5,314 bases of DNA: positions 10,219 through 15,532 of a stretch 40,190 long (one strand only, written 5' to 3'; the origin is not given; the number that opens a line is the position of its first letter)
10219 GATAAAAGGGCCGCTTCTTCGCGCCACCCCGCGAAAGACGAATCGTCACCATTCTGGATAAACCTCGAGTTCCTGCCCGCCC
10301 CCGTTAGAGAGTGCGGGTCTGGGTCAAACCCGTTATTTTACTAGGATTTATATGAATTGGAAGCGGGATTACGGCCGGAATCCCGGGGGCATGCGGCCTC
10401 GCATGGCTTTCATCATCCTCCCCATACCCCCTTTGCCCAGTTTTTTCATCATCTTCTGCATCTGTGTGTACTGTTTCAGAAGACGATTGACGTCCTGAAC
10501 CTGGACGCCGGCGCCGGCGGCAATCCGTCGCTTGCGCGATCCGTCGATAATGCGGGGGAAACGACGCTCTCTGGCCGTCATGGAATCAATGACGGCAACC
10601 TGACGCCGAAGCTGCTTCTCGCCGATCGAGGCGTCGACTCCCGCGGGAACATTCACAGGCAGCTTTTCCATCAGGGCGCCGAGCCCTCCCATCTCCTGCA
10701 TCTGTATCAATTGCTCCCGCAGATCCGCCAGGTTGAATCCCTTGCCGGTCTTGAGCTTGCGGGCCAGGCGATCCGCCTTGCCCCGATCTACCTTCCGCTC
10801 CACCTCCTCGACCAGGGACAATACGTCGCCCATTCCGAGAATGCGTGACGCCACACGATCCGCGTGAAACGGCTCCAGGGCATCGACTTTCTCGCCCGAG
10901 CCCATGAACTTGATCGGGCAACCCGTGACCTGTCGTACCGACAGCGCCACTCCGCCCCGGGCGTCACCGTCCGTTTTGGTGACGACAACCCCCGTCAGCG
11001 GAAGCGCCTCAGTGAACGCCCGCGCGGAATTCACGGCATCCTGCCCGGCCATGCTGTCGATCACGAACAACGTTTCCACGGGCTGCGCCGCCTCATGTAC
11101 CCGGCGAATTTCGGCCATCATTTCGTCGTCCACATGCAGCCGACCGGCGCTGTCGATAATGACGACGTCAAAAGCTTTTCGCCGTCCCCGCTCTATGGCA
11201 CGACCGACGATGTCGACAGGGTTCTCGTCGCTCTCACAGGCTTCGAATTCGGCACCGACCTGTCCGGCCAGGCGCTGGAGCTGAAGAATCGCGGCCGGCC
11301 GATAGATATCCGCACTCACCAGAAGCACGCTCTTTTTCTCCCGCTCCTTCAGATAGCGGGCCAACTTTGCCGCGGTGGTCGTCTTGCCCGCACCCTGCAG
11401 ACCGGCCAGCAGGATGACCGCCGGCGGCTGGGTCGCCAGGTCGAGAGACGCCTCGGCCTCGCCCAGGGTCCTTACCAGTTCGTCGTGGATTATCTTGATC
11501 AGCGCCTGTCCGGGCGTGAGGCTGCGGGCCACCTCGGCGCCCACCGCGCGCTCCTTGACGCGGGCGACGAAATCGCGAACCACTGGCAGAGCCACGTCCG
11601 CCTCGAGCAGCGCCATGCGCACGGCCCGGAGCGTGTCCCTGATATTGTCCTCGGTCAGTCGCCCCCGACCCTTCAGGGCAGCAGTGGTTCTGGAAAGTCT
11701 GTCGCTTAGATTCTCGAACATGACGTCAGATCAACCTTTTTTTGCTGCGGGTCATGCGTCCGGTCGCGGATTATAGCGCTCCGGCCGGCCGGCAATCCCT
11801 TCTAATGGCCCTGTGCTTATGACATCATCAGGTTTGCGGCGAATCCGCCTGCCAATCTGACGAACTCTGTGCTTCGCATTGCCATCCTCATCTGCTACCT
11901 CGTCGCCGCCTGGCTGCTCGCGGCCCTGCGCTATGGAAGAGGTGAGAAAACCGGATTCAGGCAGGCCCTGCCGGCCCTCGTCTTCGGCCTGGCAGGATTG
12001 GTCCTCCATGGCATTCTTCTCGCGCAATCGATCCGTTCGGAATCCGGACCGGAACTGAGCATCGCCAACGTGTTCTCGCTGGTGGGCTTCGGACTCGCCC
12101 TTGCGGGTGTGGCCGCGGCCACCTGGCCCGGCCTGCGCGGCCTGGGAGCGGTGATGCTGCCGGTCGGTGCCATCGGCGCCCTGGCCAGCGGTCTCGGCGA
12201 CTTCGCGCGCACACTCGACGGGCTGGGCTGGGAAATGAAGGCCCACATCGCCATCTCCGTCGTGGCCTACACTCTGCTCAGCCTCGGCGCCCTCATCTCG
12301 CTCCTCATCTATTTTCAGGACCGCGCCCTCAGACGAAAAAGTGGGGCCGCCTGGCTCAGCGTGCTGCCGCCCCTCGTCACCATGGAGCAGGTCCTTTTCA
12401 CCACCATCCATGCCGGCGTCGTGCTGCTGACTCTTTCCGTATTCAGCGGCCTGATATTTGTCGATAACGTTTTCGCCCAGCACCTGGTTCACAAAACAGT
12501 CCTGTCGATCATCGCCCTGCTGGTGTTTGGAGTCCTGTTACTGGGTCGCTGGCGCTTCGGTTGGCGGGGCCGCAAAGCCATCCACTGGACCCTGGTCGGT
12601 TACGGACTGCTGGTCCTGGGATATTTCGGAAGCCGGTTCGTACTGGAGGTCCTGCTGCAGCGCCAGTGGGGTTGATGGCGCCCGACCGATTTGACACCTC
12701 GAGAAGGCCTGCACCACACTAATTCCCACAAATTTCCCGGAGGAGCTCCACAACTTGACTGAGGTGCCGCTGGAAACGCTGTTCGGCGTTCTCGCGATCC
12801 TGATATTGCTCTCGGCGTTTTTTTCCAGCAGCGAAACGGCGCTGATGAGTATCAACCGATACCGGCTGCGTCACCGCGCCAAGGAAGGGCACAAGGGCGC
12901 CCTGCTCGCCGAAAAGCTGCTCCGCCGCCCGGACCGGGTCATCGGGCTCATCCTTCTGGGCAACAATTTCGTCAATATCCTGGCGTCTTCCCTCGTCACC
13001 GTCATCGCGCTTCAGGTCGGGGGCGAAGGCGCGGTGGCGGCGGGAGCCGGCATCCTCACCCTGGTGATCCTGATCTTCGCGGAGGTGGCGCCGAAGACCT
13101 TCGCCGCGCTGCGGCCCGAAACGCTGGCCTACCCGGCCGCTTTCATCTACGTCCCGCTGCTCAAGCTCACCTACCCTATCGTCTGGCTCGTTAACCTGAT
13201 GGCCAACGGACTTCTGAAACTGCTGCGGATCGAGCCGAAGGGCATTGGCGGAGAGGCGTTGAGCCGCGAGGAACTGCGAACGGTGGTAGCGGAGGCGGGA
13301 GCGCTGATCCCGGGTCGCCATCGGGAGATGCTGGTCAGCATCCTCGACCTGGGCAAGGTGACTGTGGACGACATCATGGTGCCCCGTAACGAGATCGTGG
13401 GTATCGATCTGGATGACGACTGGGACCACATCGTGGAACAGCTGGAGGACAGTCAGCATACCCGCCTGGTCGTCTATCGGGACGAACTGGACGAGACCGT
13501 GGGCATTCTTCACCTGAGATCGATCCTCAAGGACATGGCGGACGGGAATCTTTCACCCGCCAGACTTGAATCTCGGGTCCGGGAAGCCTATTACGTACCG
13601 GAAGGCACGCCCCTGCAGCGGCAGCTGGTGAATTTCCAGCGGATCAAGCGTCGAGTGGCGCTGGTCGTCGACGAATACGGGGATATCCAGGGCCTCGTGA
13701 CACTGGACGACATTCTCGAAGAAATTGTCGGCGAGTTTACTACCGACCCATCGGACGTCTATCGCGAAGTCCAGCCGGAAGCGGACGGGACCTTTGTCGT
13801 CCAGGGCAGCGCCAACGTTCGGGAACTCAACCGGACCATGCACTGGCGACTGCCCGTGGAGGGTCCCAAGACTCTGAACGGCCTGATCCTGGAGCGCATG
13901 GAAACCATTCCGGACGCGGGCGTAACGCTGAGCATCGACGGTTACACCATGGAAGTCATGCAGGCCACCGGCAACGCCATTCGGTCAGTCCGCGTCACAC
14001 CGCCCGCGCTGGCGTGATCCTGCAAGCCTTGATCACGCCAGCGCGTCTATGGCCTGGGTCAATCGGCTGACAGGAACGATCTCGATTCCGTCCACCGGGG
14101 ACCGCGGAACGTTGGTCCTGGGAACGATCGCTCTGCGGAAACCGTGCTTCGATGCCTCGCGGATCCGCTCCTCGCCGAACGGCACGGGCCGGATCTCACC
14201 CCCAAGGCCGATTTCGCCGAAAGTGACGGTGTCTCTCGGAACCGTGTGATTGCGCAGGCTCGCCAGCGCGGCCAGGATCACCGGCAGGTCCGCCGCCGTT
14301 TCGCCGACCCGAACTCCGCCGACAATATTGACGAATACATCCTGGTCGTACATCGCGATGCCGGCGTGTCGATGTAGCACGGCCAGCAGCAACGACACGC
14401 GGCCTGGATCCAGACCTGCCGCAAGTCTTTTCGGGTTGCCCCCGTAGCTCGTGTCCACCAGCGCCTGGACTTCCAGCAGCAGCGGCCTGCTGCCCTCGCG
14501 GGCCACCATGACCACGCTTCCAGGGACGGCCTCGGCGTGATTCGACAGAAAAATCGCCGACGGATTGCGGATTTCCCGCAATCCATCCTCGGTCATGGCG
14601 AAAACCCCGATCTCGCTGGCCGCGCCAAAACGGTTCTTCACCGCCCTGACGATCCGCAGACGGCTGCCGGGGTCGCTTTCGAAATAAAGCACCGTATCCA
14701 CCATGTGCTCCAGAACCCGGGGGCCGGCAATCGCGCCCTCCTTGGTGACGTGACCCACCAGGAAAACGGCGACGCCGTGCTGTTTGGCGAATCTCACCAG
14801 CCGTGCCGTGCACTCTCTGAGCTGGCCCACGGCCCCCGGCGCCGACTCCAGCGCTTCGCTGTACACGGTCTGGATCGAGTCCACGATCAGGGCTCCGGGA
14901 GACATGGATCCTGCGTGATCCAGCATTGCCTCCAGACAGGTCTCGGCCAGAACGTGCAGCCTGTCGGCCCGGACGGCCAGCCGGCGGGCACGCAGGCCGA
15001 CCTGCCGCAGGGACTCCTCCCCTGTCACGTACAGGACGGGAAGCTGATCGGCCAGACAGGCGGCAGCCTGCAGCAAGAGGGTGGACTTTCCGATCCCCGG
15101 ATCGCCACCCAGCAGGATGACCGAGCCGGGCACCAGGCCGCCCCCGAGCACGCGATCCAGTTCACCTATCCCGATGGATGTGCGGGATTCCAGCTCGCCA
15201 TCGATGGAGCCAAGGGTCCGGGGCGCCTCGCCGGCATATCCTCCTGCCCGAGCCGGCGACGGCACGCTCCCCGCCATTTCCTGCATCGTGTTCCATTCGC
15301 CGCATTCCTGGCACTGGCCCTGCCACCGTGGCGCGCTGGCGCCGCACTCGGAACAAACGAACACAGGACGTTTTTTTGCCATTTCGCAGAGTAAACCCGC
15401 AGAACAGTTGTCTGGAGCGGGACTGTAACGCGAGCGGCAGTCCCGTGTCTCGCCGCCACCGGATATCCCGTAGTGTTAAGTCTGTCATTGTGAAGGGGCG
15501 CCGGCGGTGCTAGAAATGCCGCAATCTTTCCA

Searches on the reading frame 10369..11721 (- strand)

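Call 46: search_protein_families(library=pfam, proteins=[window:10369-11721:-], max_evalue=0.0001)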
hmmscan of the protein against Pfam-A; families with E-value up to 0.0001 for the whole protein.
window:10369-11721:- (450 aa): 7 families
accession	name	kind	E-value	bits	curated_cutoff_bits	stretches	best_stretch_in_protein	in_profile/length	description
PF00448.28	SRP54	-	4.6e-70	235.7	22.7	1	100-296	1-196/196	SRP54-type protein, GTPase domain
PF02978.25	SRP_SPB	-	8.7e-31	106.6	27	1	329-425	2-91/91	Signal peptide binding domain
PF02881.24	SRP54_N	-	8.7e-21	74.4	22.4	1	5-82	1-75/75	SRP54-type protein, helical bundle domain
PF13401.12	AAA_22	-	1.4e-08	35.5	27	1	101-217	6-118/130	AAA domain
PF06414.18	Zeta_toxin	-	6.3e-07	29.5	22.3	1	98-142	14-56/199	Zeta toxin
PF01656.29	CbiA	-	1.2e-06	28.9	25.4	1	110-255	9-88/125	CobQ/CobB/MinD/ParA nucleotide binding domain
PF13191.12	AAA_16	-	8.2e-06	26.9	32.6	1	100-226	24-143/167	AAA ATPase domain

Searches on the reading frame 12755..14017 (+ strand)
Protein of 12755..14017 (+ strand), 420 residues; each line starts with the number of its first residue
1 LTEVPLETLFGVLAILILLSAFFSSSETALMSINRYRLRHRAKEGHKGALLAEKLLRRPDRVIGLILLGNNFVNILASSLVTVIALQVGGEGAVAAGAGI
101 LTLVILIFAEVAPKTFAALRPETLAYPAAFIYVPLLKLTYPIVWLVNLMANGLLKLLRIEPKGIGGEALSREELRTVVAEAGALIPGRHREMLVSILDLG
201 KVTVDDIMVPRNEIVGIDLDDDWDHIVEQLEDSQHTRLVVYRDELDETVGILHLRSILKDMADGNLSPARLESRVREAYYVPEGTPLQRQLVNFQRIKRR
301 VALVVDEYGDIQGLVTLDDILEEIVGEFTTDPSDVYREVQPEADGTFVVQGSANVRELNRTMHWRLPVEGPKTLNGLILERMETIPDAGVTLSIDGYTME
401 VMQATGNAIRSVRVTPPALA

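Call 47: search_protein_families(library=pfam, proteins=[window:12755-14017:+], max_evalue=0.01)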
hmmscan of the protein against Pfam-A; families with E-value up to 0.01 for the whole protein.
window:12755-14017:+ (420 aa): 3 families
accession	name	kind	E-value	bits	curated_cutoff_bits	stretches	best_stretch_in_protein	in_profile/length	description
PF01595.25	CNNM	-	7.7e-49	166.2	28.4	1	13-181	3-171/181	Cyclin M transmembrane N-terminal domain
PF03471.22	CorC_HlyC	-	7.8e-20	71.1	27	1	342-417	3-80/81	Transporter associated domain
PF00571.33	CBS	-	1.2e-12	48.4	24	2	277-325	8-56/57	CBS domain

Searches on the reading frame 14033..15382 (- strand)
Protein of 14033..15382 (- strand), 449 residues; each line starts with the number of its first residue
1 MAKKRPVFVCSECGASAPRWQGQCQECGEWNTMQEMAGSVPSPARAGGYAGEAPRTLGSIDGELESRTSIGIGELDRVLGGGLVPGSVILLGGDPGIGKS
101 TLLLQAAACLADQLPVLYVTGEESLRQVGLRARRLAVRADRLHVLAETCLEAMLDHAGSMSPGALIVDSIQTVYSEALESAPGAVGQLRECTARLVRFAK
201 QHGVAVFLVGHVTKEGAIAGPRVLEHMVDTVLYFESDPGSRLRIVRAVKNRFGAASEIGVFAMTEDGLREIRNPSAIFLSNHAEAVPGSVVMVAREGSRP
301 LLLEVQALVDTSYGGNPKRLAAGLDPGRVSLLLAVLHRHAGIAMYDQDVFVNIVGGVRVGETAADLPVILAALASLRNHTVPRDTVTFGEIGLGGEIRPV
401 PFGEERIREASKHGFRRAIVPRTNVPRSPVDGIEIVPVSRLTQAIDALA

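Call 47: search_protein_families(library=pfam, proteins=[window:14033-15382:-], max_evalue=0.01)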
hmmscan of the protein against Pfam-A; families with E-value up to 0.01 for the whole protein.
window:14033-15382:- (449 aa): 13 families
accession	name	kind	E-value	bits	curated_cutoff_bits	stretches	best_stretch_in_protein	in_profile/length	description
PF13481.12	AAA_25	-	2.7e-18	66.8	27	1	78-217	25-195/195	AAA domain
PF06745.19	ATPase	-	2.5e-13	50.4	26.6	2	69-139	2-74/231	KaiC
PF18073.7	Zn_ribbon_LapB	-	1.1e-10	41.5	25.7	1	8-35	1-28/28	Rubredoxin metal binding domain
PF13541.12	ChlI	-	4.9e-09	36.6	27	1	340-424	36-121/121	Subunit ChlI of Mg-chelatase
PF13401.12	AAA_22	-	3.5e-06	27.8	27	1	87-211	6-123/130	AAA domain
PF03796.21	DnaB_C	-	0.00019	21.3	27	1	71-132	5-67/255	DnaB-like helicase C terminal domain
PF13191.12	AAA_16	-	0.00041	21.3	32.6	1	78-207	19-137/167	AAA ATPase domain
PF25199.1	nSTAND_NTPase5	-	0.00083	19.6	34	1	87-128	42-85/145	Novel STAND NTPase 5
PF07088.17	GvpD_P-loop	-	0.00097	19.5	24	0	85-121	9-45/189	GvpD gas vesicle protein, P-loop domain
PF08423.17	Rad51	-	0.0024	17.6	22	0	69-152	9-94/244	Rad51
PF07728.20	AAA_5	-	0.0036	17.7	22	0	89-135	2-47/139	AAA domain (dynein-related subfamily)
PF23442.1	DUF7125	-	0.0054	16.3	29.1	0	66-108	2-43/207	Family of unknown function (DUF7125)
PF05362.19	Lon_C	-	0.0055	16.7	21.1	0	366-444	114-198/205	Lon protease (S16) C-terminal proteolytic domain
